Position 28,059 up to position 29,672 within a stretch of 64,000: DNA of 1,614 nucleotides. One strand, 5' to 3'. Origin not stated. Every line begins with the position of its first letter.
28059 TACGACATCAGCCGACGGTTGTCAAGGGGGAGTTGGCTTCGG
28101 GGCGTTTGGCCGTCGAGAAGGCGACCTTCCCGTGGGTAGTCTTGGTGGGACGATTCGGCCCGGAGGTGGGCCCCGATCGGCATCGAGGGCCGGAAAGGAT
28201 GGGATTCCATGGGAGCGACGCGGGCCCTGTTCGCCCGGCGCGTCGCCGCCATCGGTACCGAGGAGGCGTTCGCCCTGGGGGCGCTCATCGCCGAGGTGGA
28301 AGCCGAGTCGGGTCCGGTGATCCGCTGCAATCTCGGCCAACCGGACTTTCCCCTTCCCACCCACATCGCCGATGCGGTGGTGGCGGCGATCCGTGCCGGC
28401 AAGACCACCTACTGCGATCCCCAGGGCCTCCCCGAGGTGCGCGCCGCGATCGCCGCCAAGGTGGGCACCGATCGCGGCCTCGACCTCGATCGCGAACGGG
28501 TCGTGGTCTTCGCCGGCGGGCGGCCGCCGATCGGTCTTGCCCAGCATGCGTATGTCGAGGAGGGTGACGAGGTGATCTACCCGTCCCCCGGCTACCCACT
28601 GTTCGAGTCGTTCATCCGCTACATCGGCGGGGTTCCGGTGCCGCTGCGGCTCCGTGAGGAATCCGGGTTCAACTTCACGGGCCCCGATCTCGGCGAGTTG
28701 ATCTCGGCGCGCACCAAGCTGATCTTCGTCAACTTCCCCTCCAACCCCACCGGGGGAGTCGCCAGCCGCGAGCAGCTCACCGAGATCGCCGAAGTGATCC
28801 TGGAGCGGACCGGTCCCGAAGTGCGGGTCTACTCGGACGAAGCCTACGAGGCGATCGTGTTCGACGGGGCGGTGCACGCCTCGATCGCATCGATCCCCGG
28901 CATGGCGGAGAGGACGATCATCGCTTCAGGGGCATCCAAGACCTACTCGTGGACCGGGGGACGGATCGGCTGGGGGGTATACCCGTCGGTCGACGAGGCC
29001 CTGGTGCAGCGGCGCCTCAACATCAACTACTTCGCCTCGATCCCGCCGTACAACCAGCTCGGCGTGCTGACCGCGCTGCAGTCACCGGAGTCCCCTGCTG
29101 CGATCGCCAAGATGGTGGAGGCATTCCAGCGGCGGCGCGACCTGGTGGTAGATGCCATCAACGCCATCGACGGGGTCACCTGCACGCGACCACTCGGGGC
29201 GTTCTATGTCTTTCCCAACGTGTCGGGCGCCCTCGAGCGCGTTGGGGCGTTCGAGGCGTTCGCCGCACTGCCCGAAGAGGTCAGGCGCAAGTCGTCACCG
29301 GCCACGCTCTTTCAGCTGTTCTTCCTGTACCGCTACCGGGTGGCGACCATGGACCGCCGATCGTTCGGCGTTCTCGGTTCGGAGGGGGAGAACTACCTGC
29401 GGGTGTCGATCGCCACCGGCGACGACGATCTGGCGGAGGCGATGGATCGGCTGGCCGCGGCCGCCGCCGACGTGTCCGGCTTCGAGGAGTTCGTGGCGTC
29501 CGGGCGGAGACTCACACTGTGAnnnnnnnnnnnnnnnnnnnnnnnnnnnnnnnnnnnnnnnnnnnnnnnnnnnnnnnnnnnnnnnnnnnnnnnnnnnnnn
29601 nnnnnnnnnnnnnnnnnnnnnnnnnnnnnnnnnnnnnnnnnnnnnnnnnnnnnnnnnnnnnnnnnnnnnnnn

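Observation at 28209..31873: Class-I aminotransferase translationally coupled (GTGA) to a divergent, extended transketolase-family TPP enzyme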

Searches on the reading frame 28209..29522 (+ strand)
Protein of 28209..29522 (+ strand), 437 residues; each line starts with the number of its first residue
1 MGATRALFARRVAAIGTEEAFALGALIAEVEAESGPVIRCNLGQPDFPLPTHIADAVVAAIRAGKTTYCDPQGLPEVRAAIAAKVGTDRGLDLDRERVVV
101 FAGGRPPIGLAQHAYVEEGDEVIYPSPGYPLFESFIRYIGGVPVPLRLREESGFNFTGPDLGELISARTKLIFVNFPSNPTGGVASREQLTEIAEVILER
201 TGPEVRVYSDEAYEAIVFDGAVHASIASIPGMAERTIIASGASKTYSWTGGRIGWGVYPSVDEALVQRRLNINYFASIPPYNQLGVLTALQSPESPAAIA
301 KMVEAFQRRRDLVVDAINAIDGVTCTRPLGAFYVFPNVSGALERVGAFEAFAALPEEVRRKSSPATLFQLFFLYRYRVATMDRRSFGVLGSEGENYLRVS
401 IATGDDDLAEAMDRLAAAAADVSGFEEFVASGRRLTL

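Call 7: search_protein_families(library=pfam, proteins=[window:28209-29522:+], max_evalue=0.01)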
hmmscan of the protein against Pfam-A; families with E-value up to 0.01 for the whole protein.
window:28209-29522:+ (437 aa): 2 families
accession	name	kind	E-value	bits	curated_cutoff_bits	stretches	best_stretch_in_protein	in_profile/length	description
PF00155.27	Aminotran_1_2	-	1.8e-49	169.3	19.7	1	41-414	7-360/361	Aminotransferase class I and II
PF12897.13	Asp_aminotransf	-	0.0065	15.8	27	0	171-244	176-252/421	Aspartate amino-transferase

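Call 8: search_protein_families(library=ncbifam, proteins=[window:28209-29522:+], max_evalue=0.01)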
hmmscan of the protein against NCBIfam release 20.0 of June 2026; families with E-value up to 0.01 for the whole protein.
window:28209-29522:+ (437 aa): 63 families (the best 25 are shown)
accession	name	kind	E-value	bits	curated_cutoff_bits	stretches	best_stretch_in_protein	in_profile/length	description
NF004769.0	PRK06107.1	equivalog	3.6e-66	223.6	617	1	7-421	5-400/402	aspartate transaminase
NF041364.1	GntC_guanitoxin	equivalog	1.5e-62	211.6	415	1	41-416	2-354/356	guanitoxin biosynthesis PLP-dependent (S)-gamma-hydroxy-L-arginine cyclodehydratase GntC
NF041091.1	asp_aminotase_Arch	equivalog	2.5e-59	201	550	1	11-416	3-372/376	aspartate aminotransferase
NF005817.0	PRK07683.1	equivalog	9.8e-58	195.7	575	1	32-417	25-379/387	aminotransferase A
NF005816.0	PRK07682.1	equivalog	4.3e-56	190.2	620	1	34-416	28-380/390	aminotransferase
NF004770.0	PRK06108.1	subfamily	2.6e-54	184.6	422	1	31-417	32-390/396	pyridoxal phosphate-dependent aminotransferase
NF005855.0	PRK07777.1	equivalog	6.8e-54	183.7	553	1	27-419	18-388/391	pyridoxal phosphate-dependent aminotransferase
NF006229.0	PRK08361.1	equivalog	8.7e-54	183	624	1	36-419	34-388/391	aspartate aminotransferase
NF005601.0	PRK07337.1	equivalog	2.2e-53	181.7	496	1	8-417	8-390/394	pyridoxal phosphate-dependent aminotransferase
NF006230.0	PRK08363.1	equivalog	1e-51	176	534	1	28-339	23-334/398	alanine aminotransferase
NF006756.0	PRK09276.1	subfamily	2.5e-51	174.8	507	1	11-340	7-331/387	LL-diaminopimelate aminotransferase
TIGR03540.1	DapC_direct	equivalog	2.1e-50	171.8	593.25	1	21-339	15-328/383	LL-diaminopimelate aminotransferase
NF006514.0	PRK08960.1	equivalog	5.7e-50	170.2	554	1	8-341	5-329/388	pyridoxal phosphate-dependent aminotransferase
NF005744.0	PRK07568.1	subfamily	7.1e-50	170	389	1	23-336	18-324/398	pyridoxal phosphate-dependent aminotransferase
NF004975.0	PRK06348.1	equivalog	1.5e-48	165.8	549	1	27-339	21-326/384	pyridoxal phosphate-dependent aminotransferase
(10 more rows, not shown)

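Call 33: search_solved_structures(query=window:28209-29522:+, max_evalue=1e-20, show_alignments=1)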
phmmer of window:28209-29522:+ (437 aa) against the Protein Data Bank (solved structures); distinct sequences matched with E-value up to 1e-20: 35.
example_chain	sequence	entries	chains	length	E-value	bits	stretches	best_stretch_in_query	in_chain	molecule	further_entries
6f35_A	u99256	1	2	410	1.6e-59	205.5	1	9-419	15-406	Aspartate aminotransferase B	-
1j32_A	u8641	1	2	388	7.9e-55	190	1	9-339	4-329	aspartate aminotransferase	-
1gd9_A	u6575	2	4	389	9.3e-55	189.8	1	30-416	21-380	ASPARTATE AMINOTRANSFERASE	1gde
1dju_A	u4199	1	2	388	3.3e-54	188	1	30-416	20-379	AROMATIC AMINOTRANSFERASE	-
8wkj_A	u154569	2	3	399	1.3e-51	179.5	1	8-348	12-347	Aminotransferase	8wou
6f77_A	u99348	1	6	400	2e-51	178.8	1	15-344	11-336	Aspartate aminotransferase A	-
5wmh_A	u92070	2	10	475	4.1e-49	171.2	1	11-418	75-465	Bifunctional aspartate aminotransferase and glutamate/aspartate-prephenate aminotransferas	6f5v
5wmi_A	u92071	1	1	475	4.2e-49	171.2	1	11-418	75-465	Bifunctional aspartate aminotransferase and glutamate/aspartate-prephenate aminotransferas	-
5wmk_A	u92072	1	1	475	2.2e-48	168.8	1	11-418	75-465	Bifunctional aspartate aminotransferase and glutamate/aspartate-prephenate aminotransferas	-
5wml_A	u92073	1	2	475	3.1e-48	168.3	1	11-418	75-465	Bifunctional aspartate aminotransferase and glutamate/aspartate-prephenate aminotransferas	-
1bkg_A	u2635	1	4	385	7e-48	167.1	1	9-349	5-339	ASPARTATE AMINOTRANSFERASE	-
1bjw_A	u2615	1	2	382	7.6e-48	167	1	9-349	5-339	ASPARTATE AMINOTRANSFERASE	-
1gc3_A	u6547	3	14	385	1.1e-47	166.5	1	9-348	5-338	ASPARTATE AMINOTRANSFERASE | PROTEIN (ASPARTATE AMINOTRANSFERASE)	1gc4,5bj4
5bj3_A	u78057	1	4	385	1.7e-47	165.9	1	9-348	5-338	PROTEIN (ASPARTATE AMINOTRANSFERASE)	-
1b5p_A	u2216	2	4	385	1.9e-47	165.7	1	9-348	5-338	PROTEIN (ASPARTATE AMINOTRANSFERASE) | ASPARTATE AMINOTRANSFERASE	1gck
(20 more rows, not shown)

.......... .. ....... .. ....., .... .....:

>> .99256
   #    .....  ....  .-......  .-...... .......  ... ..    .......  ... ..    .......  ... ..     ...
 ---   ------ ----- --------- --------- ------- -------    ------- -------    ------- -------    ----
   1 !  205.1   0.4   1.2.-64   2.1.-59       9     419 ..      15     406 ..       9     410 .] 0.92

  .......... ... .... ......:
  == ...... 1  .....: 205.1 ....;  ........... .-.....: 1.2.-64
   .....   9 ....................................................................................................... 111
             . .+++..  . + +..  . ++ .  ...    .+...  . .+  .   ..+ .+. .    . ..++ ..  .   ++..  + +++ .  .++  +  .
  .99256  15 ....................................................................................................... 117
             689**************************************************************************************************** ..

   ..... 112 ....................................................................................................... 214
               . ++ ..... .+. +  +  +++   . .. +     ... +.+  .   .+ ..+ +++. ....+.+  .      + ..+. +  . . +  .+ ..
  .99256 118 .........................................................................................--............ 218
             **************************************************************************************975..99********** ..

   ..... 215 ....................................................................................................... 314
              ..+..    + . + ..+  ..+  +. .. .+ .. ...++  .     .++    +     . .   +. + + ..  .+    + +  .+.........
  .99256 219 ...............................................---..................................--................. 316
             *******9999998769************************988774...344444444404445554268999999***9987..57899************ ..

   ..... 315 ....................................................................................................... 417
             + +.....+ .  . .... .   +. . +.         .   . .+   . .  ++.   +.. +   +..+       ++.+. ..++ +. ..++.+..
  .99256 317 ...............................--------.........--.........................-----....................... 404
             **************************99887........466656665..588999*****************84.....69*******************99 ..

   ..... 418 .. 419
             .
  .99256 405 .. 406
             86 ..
